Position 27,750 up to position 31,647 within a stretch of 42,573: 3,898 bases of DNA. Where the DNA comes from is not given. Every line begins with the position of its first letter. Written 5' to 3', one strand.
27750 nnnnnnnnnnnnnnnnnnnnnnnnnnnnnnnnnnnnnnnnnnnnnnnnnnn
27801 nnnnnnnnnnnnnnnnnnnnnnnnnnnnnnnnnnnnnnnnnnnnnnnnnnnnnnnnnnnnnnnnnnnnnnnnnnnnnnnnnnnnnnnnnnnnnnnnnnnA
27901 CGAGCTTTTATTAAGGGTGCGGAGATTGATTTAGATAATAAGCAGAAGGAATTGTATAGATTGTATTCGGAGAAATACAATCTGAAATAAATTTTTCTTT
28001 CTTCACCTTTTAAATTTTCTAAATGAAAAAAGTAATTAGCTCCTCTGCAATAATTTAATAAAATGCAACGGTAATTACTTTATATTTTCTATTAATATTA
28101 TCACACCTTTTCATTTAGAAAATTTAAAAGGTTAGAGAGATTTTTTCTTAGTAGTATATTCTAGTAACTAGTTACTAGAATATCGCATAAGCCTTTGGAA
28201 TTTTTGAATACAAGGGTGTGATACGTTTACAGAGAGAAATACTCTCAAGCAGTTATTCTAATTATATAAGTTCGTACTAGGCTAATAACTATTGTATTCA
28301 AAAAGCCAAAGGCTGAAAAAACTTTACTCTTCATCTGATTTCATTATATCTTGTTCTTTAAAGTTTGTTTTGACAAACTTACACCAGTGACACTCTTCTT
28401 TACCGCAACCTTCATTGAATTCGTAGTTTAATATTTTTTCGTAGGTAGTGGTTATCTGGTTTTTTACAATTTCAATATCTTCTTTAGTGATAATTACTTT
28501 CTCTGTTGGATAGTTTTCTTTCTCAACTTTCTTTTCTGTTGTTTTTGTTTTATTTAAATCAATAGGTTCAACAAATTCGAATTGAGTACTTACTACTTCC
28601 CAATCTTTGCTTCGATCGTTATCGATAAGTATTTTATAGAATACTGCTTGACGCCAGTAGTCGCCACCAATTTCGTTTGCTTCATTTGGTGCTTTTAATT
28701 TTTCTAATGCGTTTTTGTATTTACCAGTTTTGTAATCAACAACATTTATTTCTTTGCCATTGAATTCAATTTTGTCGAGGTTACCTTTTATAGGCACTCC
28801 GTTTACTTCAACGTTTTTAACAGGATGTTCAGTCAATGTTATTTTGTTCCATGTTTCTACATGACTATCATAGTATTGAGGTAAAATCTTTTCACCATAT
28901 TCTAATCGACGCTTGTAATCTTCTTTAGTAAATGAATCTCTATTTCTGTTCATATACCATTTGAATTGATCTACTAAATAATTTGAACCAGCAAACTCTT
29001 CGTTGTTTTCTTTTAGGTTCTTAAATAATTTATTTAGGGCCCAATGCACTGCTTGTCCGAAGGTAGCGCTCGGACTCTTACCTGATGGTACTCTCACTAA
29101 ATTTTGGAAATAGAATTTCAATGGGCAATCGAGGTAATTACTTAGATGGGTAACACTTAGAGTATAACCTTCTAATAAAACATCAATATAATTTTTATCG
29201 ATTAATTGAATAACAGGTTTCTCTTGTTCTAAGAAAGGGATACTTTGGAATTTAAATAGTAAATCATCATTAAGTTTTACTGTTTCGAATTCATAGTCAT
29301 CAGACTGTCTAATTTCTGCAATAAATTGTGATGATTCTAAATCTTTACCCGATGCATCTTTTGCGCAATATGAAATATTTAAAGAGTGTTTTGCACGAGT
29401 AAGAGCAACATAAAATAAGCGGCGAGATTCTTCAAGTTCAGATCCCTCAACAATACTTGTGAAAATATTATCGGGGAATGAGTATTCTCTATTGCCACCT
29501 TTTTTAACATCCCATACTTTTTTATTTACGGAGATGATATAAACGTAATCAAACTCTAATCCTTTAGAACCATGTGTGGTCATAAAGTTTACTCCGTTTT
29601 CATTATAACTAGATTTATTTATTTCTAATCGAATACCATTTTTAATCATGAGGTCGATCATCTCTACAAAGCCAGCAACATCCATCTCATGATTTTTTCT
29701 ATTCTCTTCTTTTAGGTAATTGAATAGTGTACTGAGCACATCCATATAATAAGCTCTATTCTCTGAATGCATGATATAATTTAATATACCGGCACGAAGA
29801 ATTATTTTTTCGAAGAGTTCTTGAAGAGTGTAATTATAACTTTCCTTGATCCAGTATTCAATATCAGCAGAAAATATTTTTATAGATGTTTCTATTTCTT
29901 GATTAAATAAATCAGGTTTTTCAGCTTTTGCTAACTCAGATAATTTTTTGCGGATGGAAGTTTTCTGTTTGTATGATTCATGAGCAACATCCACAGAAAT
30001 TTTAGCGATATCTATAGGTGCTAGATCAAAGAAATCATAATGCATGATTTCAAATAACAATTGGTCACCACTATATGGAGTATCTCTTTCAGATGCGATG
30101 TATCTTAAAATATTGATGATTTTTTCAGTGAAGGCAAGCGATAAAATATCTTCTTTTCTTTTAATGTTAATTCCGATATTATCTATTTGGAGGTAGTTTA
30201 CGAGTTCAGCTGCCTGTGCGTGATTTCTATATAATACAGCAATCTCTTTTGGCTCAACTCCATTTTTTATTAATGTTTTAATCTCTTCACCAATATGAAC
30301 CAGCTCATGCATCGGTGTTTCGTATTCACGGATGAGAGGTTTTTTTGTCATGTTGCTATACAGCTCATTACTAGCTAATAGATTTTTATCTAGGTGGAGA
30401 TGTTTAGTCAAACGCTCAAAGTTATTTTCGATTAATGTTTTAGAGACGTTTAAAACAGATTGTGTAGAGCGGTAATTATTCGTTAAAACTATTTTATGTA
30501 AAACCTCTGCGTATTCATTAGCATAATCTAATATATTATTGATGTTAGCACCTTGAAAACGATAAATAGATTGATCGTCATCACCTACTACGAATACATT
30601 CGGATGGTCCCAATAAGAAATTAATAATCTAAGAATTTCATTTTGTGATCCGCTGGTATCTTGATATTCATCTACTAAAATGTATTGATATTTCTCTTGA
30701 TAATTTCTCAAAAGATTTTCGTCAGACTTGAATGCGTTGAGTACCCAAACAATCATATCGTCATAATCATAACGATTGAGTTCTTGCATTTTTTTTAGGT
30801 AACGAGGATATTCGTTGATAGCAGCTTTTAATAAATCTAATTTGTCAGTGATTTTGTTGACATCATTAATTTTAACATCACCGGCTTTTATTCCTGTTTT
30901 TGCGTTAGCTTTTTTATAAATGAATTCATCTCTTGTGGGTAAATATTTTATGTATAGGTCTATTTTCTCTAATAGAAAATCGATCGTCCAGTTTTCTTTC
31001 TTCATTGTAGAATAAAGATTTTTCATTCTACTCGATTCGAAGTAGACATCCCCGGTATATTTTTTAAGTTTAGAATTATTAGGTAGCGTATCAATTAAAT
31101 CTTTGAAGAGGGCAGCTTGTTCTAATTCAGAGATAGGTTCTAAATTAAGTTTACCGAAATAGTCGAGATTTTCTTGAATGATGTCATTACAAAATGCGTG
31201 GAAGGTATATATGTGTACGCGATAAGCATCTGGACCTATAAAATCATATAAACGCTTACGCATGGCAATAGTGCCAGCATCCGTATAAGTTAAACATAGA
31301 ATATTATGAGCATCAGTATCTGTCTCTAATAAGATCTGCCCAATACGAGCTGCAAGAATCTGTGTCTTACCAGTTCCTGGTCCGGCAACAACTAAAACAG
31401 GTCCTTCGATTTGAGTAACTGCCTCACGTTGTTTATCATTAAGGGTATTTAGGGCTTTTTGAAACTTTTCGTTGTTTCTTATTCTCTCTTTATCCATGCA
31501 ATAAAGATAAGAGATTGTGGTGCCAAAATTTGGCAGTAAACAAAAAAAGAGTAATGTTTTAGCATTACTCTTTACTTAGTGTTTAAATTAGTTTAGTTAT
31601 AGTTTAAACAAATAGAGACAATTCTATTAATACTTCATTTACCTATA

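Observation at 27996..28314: Two inverted copies of a ~125-nt long-stem element between convergent genes: arms covary, loop motifs are fixed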

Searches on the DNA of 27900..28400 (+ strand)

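Call 14: search_rna_families(source=window, start=27900, end=28400, threshold=evalue, max_evalue=10)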
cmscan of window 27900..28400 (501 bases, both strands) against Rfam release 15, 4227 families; matches with E-value up to 10: 10.
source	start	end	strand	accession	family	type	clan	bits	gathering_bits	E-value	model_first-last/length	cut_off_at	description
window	27996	28140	+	RF03940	MIR9563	Gene; miRNA;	-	20.3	90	0.29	1-127/127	no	MIR9563 microRNA precursor family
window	27925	28007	-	RF00296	snoR16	Gene; snRNA; snoRNA; CD-box;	-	19.2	45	2.1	1-86/86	no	Small nucleolar RNA R16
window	27953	28049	+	RF01212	sn2524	Gene; snRNA; snoRNA; CD-box;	-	18.4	44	3.2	1-109/109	no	Small nucleolar RNA sn2524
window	27945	28029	-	RF00265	SNORA69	Gene; snRNA; snoRNA; HACA-box;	-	16.8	47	2.5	1-132/132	no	Small nucleolar RNA SNORA69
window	28151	28190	+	RF04112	MIR5512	Gene; miRNA;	-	15.9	139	4.8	1-132/132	no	MIR5512 microRNA precursor family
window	28027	28081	-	RF03940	MIR9563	Gene; miRNA;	-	15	90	7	38-90/127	no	MIR9563 microRNA precursor family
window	28149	28188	-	RF04112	MIR5512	Gene; miRNA;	-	14.9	139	8.9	1-132/132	no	MIR5512 microRNA precursor family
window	27934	28011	-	RF01911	MIR2118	Gene; miRNA;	-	14.3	85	4.2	1-170/170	no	MIR2118 microRNA precursor family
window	27994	28033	+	RF02143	HYMAI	Gene; lncRNA;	-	10.9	80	8.6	200-241/241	no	Hydatidiform mole associated and imprinted conserved region 1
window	28359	28390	-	RF00372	sroH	Gene; sRNA;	-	9.8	80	6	130-161/161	no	sroH RNA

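Call 68: search_dna_similar(query=window:27991-28323:+, collection=plasmids, mode=distant, max_evalue=0.01, max_rows=10)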
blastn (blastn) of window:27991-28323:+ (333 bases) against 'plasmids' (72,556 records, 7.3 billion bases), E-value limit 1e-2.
No match.

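Call 69: search_dna_similar(query=window:27991-28323:+, collection=phages, mode=distant, max_evalue=0.01, max_rows=10)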
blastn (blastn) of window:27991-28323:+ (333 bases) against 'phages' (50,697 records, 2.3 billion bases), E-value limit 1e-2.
No match.

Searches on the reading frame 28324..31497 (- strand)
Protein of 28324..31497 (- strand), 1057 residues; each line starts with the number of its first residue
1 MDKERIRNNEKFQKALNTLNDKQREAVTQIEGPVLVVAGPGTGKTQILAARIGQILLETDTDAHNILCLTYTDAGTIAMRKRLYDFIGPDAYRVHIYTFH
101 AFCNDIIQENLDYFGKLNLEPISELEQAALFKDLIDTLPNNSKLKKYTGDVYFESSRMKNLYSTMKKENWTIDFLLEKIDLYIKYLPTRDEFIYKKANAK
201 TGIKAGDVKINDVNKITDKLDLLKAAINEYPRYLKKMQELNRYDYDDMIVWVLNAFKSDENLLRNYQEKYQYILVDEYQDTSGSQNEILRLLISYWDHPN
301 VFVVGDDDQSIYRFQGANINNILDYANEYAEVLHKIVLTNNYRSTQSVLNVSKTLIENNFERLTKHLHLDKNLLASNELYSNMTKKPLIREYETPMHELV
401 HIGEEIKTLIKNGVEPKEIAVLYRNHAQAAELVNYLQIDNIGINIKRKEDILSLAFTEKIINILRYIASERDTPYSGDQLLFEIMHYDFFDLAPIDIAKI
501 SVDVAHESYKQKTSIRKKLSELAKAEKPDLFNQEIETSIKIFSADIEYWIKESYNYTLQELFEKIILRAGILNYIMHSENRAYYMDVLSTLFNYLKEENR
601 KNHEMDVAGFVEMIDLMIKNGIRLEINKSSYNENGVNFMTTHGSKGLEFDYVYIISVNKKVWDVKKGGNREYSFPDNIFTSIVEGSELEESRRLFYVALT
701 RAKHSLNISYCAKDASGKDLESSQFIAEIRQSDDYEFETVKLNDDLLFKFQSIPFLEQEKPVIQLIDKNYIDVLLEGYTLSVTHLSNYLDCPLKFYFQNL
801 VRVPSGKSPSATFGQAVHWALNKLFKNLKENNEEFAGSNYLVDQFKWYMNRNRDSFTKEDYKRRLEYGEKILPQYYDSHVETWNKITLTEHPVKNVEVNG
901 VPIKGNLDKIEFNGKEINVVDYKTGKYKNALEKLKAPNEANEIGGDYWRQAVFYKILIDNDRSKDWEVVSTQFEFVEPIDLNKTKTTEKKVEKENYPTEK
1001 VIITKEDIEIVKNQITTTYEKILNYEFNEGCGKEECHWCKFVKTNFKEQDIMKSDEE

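Call 15: search_protein_families(library=pfam, proteins=[window:28324-31497:-])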
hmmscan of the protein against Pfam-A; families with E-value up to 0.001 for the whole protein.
window:28324-31497:- (1057 aa): 7 families
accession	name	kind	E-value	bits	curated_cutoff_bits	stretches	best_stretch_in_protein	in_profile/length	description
PF00580.27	UvrD-helicase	-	1e-64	219.3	23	1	19-329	1-270/271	UvrD/REP helicase N-terminal domain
PF13361.12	UvrD_C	-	3.1e-37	129.2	25.6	1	336-712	1-349/350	UvrD-like helicase C-terminal domain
PF12705.13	PDDEXK_1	-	1.3e-23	84.7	22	1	779-1041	1-242/247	PD-(D/E)XK nuclease superfamily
PF13245.12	AAA_19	-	1.4e-17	64.5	25.1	1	23-314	1-133/134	AAA domain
PF13538.12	UvrD_C_2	-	1.4e-09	38.1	27.4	1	687-708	30-51/52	UvrD-like helicase C-terminal domain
PF01443.25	Viral_helicase1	-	1.1e-06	29.1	21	0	617-708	157-226/228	Viral superfamily 1 RNA helicase core domain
PF13604.12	AAA_30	-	0.00018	21.7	27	0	18-50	1-37/191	AAA domain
